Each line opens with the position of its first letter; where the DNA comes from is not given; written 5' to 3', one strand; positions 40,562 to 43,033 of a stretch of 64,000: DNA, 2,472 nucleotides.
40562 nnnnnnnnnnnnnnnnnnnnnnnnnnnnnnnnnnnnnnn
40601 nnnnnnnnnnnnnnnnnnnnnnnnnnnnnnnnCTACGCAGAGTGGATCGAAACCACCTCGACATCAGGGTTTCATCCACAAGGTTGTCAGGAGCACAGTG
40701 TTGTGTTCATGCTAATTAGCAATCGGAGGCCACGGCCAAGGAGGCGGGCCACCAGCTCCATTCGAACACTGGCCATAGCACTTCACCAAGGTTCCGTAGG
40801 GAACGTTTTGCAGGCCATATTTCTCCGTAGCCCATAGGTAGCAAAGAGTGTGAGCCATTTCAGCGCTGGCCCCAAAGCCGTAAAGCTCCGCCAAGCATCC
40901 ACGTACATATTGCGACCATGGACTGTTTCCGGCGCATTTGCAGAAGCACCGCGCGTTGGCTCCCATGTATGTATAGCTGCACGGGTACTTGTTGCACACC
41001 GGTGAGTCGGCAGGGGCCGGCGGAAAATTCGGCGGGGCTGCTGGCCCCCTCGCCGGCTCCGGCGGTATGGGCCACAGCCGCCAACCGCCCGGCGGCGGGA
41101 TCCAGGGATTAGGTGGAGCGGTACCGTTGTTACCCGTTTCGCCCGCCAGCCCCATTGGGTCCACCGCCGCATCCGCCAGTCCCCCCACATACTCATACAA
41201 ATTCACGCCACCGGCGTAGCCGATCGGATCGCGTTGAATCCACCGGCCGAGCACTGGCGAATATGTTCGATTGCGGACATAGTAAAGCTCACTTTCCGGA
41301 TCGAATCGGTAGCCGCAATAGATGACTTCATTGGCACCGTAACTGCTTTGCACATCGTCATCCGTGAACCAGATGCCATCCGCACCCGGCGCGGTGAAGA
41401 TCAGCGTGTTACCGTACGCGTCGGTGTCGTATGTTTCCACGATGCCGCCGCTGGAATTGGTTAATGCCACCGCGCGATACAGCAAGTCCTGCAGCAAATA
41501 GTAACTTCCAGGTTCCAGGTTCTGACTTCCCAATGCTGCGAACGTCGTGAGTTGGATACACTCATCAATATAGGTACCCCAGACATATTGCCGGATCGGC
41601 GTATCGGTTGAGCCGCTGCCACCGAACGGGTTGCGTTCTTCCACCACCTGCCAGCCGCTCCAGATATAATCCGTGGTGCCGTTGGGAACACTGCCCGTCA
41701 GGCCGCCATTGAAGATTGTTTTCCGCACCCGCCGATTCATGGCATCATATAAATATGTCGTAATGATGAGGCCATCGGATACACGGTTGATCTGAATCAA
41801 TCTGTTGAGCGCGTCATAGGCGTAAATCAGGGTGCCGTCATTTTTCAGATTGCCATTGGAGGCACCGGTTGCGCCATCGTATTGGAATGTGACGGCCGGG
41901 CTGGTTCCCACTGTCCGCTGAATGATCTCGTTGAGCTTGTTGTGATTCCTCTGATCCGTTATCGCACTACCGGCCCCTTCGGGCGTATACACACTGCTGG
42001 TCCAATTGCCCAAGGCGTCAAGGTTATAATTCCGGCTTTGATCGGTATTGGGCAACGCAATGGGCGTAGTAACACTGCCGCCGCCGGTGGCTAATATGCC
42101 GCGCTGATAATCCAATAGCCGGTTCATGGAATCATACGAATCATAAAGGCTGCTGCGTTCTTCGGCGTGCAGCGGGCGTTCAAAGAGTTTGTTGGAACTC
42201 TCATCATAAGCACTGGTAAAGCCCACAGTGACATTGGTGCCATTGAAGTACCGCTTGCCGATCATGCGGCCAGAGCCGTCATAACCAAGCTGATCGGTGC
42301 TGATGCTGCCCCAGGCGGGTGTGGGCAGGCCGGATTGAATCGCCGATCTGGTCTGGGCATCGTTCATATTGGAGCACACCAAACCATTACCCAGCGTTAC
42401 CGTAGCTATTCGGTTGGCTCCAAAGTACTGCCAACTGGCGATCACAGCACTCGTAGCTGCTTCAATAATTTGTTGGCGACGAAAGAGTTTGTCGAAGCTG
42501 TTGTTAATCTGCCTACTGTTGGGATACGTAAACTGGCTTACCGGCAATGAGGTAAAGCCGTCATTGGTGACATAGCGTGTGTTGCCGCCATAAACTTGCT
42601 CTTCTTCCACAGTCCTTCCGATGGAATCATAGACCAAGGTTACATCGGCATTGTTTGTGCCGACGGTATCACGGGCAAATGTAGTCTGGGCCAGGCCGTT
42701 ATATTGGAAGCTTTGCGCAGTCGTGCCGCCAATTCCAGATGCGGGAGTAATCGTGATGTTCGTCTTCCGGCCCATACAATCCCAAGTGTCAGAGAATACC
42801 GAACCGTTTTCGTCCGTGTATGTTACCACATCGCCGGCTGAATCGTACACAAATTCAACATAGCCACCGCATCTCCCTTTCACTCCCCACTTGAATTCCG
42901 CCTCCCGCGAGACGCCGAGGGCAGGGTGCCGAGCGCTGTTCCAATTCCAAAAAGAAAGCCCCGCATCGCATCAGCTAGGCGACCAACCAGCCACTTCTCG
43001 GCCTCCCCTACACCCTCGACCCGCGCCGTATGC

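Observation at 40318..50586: Rhs polymorphic-toxin locus composed only of 5'-truncated modules; no full-length rhs gene or delivery domain in sight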

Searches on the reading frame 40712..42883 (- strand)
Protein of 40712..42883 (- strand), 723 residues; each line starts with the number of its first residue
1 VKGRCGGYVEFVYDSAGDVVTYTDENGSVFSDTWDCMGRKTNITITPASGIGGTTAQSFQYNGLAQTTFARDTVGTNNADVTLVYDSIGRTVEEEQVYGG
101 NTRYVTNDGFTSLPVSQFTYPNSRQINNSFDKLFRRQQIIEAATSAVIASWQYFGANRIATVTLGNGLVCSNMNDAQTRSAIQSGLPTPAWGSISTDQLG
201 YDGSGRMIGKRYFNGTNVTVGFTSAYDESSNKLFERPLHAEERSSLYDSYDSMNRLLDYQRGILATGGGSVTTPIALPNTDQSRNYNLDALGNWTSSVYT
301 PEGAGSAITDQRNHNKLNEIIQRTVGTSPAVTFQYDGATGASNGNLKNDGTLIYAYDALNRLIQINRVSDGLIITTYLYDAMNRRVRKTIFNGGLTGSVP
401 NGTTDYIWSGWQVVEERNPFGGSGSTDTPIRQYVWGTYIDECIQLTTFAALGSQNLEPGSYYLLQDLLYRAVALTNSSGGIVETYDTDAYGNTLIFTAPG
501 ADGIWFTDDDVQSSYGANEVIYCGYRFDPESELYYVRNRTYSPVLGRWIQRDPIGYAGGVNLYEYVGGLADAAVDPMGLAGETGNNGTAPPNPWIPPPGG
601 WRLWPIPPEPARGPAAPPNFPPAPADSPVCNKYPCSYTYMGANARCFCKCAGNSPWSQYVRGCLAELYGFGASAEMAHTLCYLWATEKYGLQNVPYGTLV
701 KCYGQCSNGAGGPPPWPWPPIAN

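Call 5: search_protein_families(library=pfam, proteins=[window:40712-42883:-], max_evalue=0.01)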
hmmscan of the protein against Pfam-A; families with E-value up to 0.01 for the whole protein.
window:40712-42883:- (723 aa): 1 family
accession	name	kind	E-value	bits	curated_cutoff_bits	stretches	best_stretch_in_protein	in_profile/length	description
PF05593.20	RHS_repeat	-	7.9e-07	29.8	22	1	356-390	1-33/38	RHS Repeat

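Call 9: find_homologous_proteins(query=window:40712-42883:-, max_evalue=0.00001)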
Query window:40712-42883:- (723 aa): 322 proteins with E <= 0.00001 among 8000 candidates; the best 120 are listed.
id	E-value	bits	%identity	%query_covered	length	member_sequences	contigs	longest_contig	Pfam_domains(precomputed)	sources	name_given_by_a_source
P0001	0.0e+0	1699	100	100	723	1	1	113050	PF05593.20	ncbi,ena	-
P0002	0.0e+0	1048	83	79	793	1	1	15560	PF25023.2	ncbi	ncbi:MAG: RHS repeat-associated core domain-containing protein [Phycisphaerae bacterium]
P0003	1.4e-287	974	74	80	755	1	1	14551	-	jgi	-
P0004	6.3e-281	952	77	75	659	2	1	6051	PF06951.17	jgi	jgi:RHS repeat-associated protein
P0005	2.7e-278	943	74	79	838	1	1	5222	PF05593.20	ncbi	-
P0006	1.8e-276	937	75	75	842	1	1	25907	-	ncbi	-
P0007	1.3e-273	928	75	66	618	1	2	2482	-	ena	-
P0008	4.5e-250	850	66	78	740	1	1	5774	-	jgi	jgi:RHS repeat-associated protein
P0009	3.9e-244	830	64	80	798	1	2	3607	PF25023.2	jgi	-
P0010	8.5e-242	823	66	79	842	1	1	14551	-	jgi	-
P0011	5.3e-240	817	63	78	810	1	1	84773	-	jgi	-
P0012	4.3e-237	807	67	76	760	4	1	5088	PF25023.2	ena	-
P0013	1.5e-235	802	64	78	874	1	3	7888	-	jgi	-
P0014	1.2e-227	776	62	80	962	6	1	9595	-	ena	-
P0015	5.1e-227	774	62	80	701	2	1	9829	PF05593.20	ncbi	-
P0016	2.0e-226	772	61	79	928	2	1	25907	PF05593.20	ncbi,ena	-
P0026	8.4e-206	704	55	88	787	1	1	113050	-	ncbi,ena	-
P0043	3.7e-176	606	52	78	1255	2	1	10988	PF05593.20,PF25023.2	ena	-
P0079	1.2e-154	535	49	79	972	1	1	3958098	PF05593.20,PF09768.16,PF25023.2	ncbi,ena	-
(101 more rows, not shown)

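Call 12: find_encoding_contigs(protein=P0001, flank=1000, max_places=3)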
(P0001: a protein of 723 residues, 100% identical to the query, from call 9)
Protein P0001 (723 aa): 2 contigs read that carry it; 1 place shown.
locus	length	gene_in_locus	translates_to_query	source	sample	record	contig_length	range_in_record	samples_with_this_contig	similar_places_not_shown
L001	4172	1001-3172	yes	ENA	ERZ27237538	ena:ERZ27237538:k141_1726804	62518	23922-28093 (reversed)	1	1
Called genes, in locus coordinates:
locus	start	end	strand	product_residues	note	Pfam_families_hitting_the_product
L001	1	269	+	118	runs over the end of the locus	-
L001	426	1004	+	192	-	-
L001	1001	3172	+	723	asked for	PF05593:RHS_repeat (faint)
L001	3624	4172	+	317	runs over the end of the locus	PF01073:3Beta_HSD (faint), PF01370:Epimerase, PF05368:NmrA, PF13460:NAD_binding_10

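Call 13: find_encoding_contigs(protein=P0016, flank=10000, max_places=3)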
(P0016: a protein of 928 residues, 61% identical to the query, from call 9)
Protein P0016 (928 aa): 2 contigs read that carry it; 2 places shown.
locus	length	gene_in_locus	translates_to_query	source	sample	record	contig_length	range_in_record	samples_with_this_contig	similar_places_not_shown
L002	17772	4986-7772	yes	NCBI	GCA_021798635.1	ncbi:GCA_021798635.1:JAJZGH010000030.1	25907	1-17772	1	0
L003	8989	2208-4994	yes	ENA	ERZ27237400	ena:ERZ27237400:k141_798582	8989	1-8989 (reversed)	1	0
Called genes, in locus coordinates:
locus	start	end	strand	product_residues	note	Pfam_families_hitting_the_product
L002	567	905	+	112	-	-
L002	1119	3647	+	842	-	-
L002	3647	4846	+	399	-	-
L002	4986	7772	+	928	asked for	PF05593:RHS_repeat (faint)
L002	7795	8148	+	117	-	-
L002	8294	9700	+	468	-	-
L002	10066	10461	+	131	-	-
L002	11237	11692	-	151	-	PF01850:PIN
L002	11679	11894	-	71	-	-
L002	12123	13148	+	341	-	PF00044:Gp_dh_N, PF02800:Gp_dh_C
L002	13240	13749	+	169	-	PF07977:FabA, PF22818:ApeI-like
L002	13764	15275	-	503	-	PF13709:DUF4159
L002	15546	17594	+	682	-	-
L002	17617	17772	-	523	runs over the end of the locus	PF00270:DEAD, PF04851:ResIII, PF00271:Helicase_C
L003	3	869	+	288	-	?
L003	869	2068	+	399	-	-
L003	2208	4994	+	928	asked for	PF05593:RHS_repeat (faint)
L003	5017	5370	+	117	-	-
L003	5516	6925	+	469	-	-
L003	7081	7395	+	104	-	-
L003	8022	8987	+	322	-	?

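Call 15: find_encoding_contigs(protein=P0079, flank=10000, max_places=2)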
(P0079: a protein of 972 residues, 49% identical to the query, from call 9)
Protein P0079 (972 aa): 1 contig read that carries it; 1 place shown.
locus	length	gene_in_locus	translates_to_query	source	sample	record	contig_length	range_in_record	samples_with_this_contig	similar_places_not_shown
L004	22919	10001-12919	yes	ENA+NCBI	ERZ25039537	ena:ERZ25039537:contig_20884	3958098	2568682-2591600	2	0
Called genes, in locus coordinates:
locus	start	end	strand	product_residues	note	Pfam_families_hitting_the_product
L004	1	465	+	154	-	-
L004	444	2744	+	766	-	PF05593:RHS_repeat (faint)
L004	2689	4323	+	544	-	-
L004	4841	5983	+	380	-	-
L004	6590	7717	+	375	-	-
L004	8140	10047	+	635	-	PF05593:RHS_repeat (faint)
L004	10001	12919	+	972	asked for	PF05593:RHS_repeat (faint), PF25023:TEN_YD-shell (faint), PF09768:Peptidase_M76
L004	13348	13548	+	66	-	-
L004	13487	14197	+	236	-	PF05593:RHS_repeat (faint)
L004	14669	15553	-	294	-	-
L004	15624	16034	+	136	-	PF01762:Galactosyl_T (weak)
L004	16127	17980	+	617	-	PF01531:Glyco_transf_11, PF01755:Glyco_transf_25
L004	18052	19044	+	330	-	PF02485:Branch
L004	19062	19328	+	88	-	-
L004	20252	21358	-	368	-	PF13646:HEAT_2 (weak)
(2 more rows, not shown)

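Call 16: find_encoding_contigs(protein=P0043, flank=10000, max_places=2)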
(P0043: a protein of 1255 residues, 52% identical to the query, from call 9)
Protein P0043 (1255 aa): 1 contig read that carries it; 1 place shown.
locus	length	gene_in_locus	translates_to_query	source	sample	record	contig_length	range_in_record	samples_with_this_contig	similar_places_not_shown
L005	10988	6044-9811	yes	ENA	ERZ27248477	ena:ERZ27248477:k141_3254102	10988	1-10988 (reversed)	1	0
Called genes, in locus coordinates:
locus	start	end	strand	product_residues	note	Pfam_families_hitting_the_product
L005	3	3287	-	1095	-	?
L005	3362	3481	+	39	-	-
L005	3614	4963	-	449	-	PF01979:Amidohydro_1, PF07969:Amidohydro_3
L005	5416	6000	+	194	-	-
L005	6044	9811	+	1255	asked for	PF05593:RHS_repeat (faint), PF25023:TEN_YD-shell (faint)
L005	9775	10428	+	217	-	-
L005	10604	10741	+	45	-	-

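Call 44: list_cluster_members(proteins=[P0001, P0026])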
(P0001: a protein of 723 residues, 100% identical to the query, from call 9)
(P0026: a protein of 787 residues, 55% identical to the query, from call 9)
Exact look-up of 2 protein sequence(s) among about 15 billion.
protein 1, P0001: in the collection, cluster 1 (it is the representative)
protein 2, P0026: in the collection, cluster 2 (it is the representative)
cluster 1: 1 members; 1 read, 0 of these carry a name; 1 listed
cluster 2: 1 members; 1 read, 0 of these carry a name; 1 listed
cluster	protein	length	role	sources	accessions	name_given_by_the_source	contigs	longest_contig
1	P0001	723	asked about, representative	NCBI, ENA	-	-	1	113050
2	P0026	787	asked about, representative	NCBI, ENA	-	-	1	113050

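Call 65: search_solved_structures(query=A8, max_evalue=0.01, show_alignments=0)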
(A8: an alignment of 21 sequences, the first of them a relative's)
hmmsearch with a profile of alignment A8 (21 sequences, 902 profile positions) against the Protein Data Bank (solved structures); distinct sequences matched with E-value up to 0.01: 27.
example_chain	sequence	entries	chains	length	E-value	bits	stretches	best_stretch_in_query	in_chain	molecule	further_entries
8qja_A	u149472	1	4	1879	2.1e-32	115.5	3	717-785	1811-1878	Putative type VI secretion system YD repeat-containing Rhs element Vgr protein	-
7q97_A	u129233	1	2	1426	9.3e-30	106.8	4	729-824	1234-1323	Rhs family protein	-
8cp6_B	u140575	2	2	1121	1.2e-26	96.5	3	723-786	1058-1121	Toxin protein Tse5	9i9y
8h8a_A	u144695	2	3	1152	1.4e-24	89.6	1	490-785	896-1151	Putative Rhs-family protein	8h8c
8h8b_A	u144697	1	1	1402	8.7e-24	87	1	490-801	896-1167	Putative Rhs-family protein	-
8uy4_A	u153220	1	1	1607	5.7e-22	81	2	723-794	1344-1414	Tse15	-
9pt5_A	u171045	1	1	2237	2.6e-20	75.5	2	729-801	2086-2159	Teneurin-like protein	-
8uxt_A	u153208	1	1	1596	4.1e-20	74.8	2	723-794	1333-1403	Tse15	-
8qjc_A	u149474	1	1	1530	1.6e-18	69.6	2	718-801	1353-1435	T6SS-associated Rhs core and toxin domain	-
9ifo_A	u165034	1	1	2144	6.9e-18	67.5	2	88-222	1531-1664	Teneurin-Like Protein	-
8qjd_A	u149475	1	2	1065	5.1e-17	64.6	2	718-786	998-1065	Salmonella bongori Rhs core domain (residues 360-1420)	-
8qjb_A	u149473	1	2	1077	6.1e-17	64.3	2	718-786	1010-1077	T6SS-associated Rhs core domain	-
9c4k_Q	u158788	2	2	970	2.3e-12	49.2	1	707-846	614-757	Toxin subunit YenC2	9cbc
6h6e_F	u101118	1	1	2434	5.6e-12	47.9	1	707-809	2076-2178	TcdB2,TccC3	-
6suf_F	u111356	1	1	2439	5.6e-12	47.9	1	707-809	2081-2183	TcdB2,TccC3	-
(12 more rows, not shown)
